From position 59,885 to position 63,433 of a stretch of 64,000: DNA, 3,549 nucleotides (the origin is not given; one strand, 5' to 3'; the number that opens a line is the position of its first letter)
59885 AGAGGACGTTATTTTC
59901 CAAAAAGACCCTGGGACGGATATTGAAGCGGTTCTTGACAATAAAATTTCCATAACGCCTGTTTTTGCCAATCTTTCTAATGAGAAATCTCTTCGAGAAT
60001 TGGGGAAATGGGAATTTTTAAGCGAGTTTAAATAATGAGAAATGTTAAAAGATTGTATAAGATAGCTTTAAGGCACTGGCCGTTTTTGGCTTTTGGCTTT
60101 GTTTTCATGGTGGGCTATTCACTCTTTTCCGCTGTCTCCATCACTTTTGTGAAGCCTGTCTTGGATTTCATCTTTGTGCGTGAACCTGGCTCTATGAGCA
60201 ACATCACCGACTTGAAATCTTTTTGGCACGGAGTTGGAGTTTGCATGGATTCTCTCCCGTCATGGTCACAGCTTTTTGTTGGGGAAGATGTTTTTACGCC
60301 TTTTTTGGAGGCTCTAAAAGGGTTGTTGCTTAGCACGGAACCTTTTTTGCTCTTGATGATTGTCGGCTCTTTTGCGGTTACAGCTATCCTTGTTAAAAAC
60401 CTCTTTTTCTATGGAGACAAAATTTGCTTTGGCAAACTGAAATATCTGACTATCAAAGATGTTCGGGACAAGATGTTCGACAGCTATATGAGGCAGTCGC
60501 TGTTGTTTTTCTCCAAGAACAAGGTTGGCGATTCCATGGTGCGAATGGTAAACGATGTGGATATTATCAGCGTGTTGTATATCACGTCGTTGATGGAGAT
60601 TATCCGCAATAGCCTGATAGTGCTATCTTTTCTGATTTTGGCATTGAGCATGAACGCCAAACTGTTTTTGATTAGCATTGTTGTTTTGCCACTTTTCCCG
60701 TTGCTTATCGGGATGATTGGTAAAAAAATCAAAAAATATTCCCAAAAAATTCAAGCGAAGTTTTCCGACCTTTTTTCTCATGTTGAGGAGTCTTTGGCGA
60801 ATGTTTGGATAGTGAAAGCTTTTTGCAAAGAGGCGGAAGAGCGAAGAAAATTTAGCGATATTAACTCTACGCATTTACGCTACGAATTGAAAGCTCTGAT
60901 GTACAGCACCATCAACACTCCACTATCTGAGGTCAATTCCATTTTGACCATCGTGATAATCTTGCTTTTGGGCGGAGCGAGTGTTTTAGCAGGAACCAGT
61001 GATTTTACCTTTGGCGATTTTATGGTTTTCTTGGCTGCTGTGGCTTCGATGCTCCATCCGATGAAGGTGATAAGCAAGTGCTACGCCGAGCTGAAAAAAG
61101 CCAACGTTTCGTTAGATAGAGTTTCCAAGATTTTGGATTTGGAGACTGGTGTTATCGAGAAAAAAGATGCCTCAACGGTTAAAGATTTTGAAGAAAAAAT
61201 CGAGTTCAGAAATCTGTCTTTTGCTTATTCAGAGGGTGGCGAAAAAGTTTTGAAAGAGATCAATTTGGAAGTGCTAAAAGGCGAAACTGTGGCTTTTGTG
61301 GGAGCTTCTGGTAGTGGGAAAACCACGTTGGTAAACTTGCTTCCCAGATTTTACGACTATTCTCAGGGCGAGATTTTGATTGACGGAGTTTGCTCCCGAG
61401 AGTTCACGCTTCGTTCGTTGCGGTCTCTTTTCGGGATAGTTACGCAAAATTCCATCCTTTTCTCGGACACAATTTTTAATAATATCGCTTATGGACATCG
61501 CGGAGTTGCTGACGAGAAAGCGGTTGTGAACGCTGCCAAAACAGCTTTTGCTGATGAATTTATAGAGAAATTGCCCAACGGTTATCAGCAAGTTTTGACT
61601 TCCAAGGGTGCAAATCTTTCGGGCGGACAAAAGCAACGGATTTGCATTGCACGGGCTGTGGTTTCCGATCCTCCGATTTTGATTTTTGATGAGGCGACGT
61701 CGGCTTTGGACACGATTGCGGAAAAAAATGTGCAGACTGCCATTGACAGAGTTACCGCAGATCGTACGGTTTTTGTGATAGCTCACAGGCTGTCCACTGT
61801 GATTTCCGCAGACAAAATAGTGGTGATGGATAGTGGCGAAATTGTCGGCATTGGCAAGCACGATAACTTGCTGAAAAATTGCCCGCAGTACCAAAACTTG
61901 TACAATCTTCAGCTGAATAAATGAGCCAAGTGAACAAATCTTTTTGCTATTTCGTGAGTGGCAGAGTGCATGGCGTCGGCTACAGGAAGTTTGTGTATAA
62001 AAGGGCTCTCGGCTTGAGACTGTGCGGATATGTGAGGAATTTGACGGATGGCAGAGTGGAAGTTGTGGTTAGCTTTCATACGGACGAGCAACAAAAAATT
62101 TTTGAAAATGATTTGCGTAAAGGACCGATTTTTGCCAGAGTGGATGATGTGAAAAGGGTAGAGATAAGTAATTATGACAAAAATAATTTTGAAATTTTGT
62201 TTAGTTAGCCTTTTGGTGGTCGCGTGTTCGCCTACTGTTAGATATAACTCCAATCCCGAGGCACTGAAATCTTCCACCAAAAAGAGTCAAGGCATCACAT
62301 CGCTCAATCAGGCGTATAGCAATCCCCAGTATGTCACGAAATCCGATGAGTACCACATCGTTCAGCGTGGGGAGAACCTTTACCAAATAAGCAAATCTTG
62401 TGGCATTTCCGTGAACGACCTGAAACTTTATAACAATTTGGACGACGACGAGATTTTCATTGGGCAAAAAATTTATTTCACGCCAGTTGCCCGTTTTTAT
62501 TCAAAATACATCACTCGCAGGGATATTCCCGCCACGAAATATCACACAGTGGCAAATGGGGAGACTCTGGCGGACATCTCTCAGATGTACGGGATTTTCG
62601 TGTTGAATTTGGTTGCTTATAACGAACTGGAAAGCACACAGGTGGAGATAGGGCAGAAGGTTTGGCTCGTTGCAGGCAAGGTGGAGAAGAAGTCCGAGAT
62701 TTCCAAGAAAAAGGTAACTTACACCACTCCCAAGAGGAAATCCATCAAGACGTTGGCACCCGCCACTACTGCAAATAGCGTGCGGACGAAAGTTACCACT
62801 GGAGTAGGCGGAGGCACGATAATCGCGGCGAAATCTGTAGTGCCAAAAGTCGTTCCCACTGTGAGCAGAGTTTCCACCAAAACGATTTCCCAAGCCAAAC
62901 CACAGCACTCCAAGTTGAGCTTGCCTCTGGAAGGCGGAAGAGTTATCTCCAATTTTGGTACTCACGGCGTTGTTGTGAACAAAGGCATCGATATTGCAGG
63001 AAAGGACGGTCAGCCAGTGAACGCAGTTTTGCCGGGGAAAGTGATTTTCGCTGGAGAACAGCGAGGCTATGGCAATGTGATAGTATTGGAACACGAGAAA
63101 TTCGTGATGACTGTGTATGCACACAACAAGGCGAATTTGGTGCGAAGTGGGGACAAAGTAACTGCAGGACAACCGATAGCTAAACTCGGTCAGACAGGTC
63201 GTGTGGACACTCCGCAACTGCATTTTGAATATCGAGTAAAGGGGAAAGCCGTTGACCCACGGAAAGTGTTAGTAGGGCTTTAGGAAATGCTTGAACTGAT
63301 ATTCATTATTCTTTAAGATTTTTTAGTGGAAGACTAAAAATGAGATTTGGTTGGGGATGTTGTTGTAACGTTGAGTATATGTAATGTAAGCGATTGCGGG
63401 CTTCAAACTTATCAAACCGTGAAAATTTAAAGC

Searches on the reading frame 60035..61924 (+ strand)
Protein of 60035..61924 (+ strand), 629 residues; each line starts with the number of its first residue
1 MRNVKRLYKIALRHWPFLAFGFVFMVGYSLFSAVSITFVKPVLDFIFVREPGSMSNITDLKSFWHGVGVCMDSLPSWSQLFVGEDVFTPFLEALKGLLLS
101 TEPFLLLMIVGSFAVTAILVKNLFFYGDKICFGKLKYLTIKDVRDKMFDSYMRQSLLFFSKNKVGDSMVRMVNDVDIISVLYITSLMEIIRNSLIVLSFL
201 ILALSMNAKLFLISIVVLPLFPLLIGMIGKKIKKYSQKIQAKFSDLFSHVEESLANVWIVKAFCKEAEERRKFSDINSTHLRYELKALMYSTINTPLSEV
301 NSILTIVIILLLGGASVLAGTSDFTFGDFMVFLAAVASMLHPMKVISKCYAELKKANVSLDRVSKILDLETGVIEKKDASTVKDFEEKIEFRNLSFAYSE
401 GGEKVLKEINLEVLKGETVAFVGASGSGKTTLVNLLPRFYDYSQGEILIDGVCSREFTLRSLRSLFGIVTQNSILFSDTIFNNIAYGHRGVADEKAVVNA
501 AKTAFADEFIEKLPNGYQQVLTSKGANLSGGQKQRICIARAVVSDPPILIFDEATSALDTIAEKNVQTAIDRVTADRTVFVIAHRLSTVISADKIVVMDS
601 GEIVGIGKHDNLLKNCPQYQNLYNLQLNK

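Call 68: search_protein_families(library=pfam, proteins=[window:60035-61924:+])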
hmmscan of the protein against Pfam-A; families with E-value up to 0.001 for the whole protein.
window:60035-61924:+ (629 aa): 4 families
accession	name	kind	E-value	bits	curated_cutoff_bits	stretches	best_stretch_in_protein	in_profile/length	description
PF00664.28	ABC_membrane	-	3.4e-40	138.9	28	1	117-341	50-272/274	ABC transporter transmembrane region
PF00005.33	ABC_tran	-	3.7e-30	105.7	25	1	406-556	1-137/137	ABC transporter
PF02463.25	SMC_N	-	1.5e-07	31.5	40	1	527-598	136-211/220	RecF/RecN/SMC N terminal domain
PF03193.22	RsgA_GTPase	-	7.9e-05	23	30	1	382-437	72-127/174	RsgA GTPase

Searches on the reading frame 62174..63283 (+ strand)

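Call 68: search_protein_families(library=pfam, proteins=[window:62174-63283:+])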
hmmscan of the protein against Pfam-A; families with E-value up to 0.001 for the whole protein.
window:62174-63283:+ (369 aa): 2 families
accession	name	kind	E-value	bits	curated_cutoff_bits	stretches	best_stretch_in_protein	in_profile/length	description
PF01551.29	Peptidase_M23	-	4.8e-32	110.5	28.7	1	269-362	3-96/96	Peptidase family M23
PF01476.26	LysM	-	2.3e-22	79.1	20.9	2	61-101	1-41/43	LysM domain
